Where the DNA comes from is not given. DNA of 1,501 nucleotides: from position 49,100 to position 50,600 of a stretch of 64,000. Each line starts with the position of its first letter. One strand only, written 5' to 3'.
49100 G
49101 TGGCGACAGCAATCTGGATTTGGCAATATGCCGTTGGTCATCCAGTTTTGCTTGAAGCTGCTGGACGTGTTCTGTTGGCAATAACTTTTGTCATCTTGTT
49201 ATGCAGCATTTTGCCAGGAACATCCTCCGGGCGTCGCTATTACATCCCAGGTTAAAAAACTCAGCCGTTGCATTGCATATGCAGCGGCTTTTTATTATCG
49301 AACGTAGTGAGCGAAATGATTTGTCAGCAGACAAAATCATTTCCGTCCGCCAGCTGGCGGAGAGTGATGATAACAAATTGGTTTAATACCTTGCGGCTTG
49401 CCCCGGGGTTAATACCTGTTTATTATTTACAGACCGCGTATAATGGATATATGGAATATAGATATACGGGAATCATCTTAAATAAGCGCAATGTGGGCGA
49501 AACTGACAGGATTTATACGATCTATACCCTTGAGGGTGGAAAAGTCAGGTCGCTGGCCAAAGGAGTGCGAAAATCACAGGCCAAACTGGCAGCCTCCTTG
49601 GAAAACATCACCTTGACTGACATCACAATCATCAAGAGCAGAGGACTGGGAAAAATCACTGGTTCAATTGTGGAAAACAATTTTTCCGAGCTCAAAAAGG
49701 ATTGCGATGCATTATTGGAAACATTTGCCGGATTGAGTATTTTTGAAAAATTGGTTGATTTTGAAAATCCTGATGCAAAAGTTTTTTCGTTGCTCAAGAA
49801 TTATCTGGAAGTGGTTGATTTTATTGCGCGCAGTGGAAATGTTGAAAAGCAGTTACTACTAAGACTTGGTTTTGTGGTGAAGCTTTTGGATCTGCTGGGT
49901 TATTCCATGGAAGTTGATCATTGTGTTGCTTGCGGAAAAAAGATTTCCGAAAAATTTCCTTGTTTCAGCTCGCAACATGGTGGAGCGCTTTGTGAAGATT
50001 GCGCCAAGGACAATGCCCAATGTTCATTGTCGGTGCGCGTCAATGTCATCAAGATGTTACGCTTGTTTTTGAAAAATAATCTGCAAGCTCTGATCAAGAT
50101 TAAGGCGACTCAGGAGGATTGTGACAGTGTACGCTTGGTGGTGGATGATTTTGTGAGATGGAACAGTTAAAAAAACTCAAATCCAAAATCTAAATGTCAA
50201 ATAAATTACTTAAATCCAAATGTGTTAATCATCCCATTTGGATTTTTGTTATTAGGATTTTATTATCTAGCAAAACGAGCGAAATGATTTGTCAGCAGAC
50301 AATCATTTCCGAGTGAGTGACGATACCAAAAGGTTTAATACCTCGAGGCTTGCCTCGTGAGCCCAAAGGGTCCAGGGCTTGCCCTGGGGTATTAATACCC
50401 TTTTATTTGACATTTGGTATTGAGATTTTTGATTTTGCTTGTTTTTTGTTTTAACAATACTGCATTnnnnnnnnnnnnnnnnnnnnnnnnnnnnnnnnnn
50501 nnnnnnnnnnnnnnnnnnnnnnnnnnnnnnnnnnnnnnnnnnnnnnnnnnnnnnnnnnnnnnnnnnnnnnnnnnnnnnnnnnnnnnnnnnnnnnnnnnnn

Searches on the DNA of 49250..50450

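Call 84: search_rna_families(source=window, start=49250, end=50450, threshold=evalue, max_evalue=10)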
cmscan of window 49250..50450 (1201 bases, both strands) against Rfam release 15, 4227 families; matches with E-value up to 10: 7.
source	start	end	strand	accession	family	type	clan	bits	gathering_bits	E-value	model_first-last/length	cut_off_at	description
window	50207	50258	-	RF01359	CRISPR-DR46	Gene; CRISPR;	-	20.3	50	3.4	1-38/38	no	CRISPR RNA direct repeat element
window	50204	50253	+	RF04134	MIR7504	Gene; miRNA;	-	19.2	83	2.7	1-124/124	no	MIR7504 microRNA precursor family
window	49266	49343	+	RF02083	OrzO-P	Gene; antitoxin;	-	17.8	60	6.5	1-76/76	no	OrzO-P RNA antitoxin family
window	49832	49895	+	RF00158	SNORD82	Gene; snRNA; snoRNA; CD-box;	-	16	43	6.2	1-70/70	no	Small nucleolar RNA SNORD82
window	50203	50450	-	RF01402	STnc150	Gene; sRNA;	-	14.9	60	1.7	66-267/267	5'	STnc150 Hfq binding RNA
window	50202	50450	-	RF02546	LSU_trypano_mito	Gene; rRNA;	CL00112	14.3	60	2.1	172-561/561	5'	Trypanosomatid mitochondrial large subunit ribosomal RNA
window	49543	49651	-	RF02479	GlsR13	Gene; snRNA; snoRNA; CD-box;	-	13.1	100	7.7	1-100/100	no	Small nucleolar RNA GlsR13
